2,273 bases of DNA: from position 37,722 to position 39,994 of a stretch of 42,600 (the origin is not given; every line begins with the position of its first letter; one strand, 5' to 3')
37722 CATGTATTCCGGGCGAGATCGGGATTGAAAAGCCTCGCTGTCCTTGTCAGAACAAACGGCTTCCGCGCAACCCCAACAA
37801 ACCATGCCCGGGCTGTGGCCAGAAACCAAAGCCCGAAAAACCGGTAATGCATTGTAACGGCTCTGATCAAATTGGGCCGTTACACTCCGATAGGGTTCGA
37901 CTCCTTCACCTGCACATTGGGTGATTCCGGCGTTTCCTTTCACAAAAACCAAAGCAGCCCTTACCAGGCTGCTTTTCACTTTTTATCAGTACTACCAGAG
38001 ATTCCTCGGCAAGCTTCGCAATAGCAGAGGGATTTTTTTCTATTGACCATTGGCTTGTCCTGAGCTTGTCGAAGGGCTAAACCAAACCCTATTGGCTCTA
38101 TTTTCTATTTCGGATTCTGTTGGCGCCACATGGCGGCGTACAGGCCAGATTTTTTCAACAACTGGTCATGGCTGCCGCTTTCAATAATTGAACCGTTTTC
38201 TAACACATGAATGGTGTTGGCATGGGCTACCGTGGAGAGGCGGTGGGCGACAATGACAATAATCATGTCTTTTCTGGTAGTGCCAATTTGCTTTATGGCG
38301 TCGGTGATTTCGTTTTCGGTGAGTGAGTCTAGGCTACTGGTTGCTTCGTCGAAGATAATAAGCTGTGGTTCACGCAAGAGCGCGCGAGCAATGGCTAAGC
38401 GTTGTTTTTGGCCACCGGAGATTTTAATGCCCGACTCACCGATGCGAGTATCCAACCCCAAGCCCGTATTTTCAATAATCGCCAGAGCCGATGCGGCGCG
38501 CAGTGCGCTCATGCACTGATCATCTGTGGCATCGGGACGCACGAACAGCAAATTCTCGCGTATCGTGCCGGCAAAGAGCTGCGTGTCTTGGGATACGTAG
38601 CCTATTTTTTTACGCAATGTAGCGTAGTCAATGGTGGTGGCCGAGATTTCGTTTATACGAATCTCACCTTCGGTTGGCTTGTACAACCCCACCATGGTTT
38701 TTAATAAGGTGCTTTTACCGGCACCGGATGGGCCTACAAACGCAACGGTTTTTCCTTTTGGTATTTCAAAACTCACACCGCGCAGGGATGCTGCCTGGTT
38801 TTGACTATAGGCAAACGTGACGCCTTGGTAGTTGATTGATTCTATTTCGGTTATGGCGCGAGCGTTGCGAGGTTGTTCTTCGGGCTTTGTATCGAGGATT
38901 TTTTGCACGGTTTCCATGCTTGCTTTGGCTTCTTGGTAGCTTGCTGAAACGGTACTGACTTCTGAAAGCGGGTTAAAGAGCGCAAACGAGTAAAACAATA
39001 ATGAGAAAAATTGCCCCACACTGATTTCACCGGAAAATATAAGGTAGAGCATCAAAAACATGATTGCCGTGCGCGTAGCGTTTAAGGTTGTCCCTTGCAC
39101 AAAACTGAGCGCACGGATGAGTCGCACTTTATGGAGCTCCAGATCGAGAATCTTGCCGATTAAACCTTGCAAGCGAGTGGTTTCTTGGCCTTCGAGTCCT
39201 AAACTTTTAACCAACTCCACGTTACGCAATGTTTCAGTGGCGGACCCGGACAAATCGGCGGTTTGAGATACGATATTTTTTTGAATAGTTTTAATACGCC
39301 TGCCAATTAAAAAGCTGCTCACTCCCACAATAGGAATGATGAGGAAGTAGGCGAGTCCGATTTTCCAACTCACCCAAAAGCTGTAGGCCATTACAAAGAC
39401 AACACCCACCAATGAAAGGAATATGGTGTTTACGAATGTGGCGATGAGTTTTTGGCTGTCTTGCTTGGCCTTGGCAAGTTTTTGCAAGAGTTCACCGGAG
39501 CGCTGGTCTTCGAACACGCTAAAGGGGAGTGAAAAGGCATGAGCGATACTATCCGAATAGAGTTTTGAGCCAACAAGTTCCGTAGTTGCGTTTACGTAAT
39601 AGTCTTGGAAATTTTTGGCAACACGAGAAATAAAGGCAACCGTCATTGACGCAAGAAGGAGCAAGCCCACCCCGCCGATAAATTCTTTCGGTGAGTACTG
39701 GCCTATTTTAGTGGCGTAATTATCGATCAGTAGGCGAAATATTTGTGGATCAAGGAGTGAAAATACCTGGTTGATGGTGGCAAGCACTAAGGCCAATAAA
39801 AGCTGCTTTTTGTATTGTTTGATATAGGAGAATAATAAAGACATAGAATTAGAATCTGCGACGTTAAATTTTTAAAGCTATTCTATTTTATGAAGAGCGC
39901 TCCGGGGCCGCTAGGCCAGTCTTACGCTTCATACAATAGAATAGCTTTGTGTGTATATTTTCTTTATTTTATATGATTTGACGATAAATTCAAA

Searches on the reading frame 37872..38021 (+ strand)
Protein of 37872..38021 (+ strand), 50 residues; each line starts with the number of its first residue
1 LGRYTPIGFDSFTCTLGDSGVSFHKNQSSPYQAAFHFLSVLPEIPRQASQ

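Call 45: search_protein_families(library=pfam, proteins=[window:37872-38021:+], max_evalue=1)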
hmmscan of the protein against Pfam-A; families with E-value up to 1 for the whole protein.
window:37872-38021:+ (50 aa): 1 family
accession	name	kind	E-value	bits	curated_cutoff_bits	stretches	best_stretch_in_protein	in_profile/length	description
PF19784.4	DUF6269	-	0.19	12.4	25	1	24-49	2-26/77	Family of unknown function (DUF6269)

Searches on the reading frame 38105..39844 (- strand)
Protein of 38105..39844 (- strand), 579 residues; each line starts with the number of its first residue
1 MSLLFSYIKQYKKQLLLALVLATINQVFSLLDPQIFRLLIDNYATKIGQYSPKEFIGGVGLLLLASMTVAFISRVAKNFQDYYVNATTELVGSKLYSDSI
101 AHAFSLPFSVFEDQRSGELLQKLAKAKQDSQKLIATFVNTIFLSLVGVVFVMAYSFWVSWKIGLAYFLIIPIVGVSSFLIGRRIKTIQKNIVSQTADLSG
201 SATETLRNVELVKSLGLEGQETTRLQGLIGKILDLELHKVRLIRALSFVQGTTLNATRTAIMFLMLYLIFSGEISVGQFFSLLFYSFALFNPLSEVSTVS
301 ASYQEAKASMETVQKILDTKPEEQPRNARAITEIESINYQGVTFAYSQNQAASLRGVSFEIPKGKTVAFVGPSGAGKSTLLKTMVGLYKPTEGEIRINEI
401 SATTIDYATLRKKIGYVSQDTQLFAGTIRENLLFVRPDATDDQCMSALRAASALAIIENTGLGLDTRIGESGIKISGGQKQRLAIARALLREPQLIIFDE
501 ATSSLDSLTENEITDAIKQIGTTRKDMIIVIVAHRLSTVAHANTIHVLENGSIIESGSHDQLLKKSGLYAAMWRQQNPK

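Call 35: find_encoding_contigs(protein=window:38105-39844:-, flank=3000, max_places=10)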
Protein window:38105-39844:- (579 aa): 1 contig read that carries it; 1 place shown.
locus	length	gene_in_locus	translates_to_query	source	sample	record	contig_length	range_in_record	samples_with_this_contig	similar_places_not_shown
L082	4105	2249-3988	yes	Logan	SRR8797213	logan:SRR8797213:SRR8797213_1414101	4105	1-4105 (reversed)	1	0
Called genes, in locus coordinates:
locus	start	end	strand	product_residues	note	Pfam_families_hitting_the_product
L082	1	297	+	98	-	?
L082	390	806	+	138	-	-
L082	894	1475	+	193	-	-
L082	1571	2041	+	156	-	-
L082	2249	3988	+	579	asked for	PF00664:ABC_membrane, PF03193:RsgA_GTPase (weak), PF00005:ABC_tran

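Call 66: search_protein_families(library=ncbifam, proteins=[window:38105-39844:-], max_evalue=0.00001)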
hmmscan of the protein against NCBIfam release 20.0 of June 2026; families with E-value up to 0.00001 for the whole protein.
window:38105-39844:- (579 aa): 187 families (the best 25 are shown)
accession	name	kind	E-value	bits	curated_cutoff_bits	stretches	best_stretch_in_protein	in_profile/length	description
TIGR02203.1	MsbA_lipidA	equivalog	1.4e-108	363.9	602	1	4-576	5-569/572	lipid A export permease/ATP-binding protein MsbA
TIGR02204.1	MsbA_rel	hypoth_equivalog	1.6e-102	344.1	780.4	1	3-576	8-575/576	ABC transporter, permease/ATP-binding protein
NF010178.0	PRK13657.1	equivalog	8.1e-96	321.7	733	1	8-576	14-570/588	glucan ABC transporter ATP-binding protein/ permease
TIGR00958.1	3a01208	subfamily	1.2e-95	321.3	874.6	1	3-572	151-710/711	antigen peptide transporter 2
TIGR01846.1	type_I_sec_HlyB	subfamily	6.3e-93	312.3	725.55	1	5-577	131-693/694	type I secretion system permease/ATPase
TIGR03796.1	NHLM_micro_ABC1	equivalog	2.4e-91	307.1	853.3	1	4-572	145-708/710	NHLP family bacteriocin export ABC transporter peptidase/permease/ATPase subunit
NF008381.0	PRK11176.1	equivalog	1.7e-88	297.5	867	1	4-576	16-579/582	lipid A ABC transporter ATP-binding protein/permease MsbA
TIGR03375.1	type_I_sec_LssB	subfamily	2.1e-88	297.3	693.1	1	74-565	203-691/696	type I secretion system permease/ATPase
NF045513.1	HepA_fam_ABC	equivalog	1.7e-87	294.3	725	1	70-571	105-604/610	heterocyst formation ABC transporter subunit HepA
TIGR03797.1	NHLM_micro_ABC2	equivalog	5.6e-86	289.5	709.4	1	3-576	126-685/686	NHLP bacteriocin export ABC transporter permease/ATPase subunit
TIGR01193.1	bacteriocin_ABC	subfamily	5.2e-85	286.4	523.85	1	7-573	150-706/708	peptide cleavage/export ABC transporter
TIGR02857.1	CydD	equivalog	1.6e-77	261.7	435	1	16-547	6-528/529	thiol reductant ABC exporter subunit CydD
NF052233.1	CphA_assoc_ABC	equivalog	9.5e-77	259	880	1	4-577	175-744/766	cyanophycin metabolism-associated ABC transporter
NF008056.1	PRK10790.1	equivalog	2e-76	257.8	746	1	4-576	14-575/584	SmdB family multidrug efflux ABC transporter permease/ATP-binding protein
TIGR01192.1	chvA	subfamily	4.8e-71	240.1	585.4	1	5-575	11-569/585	glucan export ABC transporter ATP-binding protein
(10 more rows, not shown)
